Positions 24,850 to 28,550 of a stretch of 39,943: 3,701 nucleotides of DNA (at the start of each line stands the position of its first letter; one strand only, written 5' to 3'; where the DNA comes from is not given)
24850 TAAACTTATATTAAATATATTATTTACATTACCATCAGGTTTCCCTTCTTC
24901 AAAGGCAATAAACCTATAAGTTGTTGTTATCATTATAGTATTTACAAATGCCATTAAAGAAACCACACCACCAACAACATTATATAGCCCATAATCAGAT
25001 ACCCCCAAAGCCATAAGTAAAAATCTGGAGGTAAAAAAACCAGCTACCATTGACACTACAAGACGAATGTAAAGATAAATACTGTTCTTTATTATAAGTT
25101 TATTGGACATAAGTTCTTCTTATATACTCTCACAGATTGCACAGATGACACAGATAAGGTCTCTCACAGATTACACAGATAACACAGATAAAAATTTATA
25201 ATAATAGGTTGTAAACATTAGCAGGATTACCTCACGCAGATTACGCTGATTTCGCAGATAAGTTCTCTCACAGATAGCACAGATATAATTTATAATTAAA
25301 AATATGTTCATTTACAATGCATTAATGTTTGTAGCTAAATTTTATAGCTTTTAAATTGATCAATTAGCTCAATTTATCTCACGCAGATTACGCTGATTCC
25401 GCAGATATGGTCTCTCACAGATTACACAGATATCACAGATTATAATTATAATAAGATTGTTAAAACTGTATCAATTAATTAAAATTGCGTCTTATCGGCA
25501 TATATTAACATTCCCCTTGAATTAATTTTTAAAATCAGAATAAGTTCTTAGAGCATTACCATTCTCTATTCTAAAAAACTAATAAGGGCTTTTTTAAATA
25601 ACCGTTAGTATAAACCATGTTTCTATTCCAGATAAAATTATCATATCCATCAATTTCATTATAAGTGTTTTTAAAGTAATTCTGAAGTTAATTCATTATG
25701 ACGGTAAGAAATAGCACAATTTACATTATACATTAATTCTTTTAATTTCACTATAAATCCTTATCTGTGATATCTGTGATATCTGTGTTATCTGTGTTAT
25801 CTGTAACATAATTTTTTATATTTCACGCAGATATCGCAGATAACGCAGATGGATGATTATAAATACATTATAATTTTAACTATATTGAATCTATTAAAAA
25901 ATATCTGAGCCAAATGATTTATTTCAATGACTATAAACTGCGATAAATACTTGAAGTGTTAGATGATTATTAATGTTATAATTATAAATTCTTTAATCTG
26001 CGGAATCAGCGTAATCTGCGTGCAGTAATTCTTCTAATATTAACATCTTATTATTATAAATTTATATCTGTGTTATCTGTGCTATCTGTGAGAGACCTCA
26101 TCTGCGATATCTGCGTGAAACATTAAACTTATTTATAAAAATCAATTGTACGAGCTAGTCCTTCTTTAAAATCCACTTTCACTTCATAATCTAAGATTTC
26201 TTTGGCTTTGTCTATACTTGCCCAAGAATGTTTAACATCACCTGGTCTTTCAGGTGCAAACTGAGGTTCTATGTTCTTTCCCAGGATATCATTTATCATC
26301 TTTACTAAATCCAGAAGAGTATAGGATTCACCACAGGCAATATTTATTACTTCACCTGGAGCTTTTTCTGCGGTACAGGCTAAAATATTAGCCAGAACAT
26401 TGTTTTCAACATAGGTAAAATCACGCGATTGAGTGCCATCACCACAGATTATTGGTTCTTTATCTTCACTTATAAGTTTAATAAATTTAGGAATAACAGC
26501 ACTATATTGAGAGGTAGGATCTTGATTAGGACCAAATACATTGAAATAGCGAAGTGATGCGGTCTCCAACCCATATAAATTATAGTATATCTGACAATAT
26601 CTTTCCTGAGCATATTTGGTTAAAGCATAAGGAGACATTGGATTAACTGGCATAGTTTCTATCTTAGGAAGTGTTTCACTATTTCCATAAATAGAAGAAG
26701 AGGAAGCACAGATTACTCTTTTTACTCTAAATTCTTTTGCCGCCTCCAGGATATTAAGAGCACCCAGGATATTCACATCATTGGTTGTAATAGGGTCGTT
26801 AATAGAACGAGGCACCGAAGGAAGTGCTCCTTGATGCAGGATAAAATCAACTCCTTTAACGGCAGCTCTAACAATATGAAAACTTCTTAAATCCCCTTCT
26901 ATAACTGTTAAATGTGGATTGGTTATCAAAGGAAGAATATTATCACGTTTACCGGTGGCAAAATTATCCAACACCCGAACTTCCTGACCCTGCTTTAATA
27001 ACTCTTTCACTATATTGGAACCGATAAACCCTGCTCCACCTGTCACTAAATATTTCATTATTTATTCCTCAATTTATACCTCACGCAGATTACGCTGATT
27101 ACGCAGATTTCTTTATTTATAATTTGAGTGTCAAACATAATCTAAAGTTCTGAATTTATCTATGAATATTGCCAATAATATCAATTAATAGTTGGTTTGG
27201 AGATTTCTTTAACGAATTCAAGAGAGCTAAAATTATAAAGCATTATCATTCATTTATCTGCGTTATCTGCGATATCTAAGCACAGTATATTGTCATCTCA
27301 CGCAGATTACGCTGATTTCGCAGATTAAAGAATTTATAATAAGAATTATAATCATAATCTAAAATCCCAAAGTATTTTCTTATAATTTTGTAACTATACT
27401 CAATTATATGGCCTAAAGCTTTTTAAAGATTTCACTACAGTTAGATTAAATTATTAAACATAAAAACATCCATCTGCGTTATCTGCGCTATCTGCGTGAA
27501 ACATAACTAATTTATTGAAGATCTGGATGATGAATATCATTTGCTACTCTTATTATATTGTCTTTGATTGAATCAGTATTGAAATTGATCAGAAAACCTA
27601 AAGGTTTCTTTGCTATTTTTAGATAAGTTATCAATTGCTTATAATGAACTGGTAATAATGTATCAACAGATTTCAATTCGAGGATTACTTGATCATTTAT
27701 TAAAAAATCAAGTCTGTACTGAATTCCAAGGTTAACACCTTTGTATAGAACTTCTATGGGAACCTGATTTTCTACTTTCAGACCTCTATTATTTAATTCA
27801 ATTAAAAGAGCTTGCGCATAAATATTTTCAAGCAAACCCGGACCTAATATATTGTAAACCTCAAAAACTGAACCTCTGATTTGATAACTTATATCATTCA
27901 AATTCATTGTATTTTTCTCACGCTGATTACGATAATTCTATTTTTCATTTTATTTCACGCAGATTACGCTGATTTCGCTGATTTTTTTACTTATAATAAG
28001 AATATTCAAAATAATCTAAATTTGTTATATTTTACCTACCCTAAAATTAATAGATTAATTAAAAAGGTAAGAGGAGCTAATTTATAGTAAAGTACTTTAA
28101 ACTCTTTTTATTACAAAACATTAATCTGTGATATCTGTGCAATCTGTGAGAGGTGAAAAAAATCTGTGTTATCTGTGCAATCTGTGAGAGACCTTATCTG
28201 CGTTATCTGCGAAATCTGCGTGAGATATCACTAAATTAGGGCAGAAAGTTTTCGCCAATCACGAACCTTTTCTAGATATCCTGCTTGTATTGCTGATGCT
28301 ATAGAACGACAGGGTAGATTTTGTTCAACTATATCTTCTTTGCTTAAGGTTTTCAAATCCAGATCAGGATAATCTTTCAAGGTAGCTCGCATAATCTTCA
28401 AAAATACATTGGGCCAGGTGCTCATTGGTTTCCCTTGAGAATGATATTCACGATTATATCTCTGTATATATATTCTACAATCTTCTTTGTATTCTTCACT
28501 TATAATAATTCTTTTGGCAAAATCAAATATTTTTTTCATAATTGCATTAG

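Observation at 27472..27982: Second GxxExxY gene flanked by inverted ATCTGCG-dialect arrays, but with the array tips facing the gene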

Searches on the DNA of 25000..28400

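Call 25: search_rna_families(source=window, start=25000, end=28400, threshold=evalue, max_evalue=10)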
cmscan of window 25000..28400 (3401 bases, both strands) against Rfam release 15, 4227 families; matches with E-value up to 10: 8.
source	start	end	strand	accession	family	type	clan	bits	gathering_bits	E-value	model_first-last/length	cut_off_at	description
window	25776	25846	+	RF04258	mir-994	Gene; miRNA;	-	24.2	93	0.12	1-81/81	no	mir-994 microRNA precursor family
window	25769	25844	+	RF00654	mir-216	Gene; miRNA;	CL00094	23.7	53.5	0.25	1-77/77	no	mir-216 microRNA precursor family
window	25782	25849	+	RF03728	MIR1511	Gene; miRNA;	-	23.3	100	0.34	1-85/85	no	MIR1511 microRNA precursor family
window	27924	27957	+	RF00316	snoR43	Gene; snRNA; snoRNA; CD-box;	-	20.5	50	3.8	1-73/73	no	Small nucleolar RNA R43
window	25761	25859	+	RF00760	mir-342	Gene; miRNA;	-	19.4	60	0.82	1-99/99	no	mir-342 microRNA precursor family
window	27054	27137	+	RF01561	DdR11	Gene; snRNA; snoRNA; CD-box;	-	18.7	65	2.7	1-76/76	no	Dictyostelium snoRNA DdR11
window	25784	25847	-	RF03590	mir-2009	Gene; miRNA;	-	17.3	90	4.5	1-83/83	no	mir-2009 microRNA precursor family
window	26202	26273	+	RF02147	MEG8_3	Gene; lncRNA;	-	12.7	40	7.9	1-66/66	no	Maternally expressed 8 exon 3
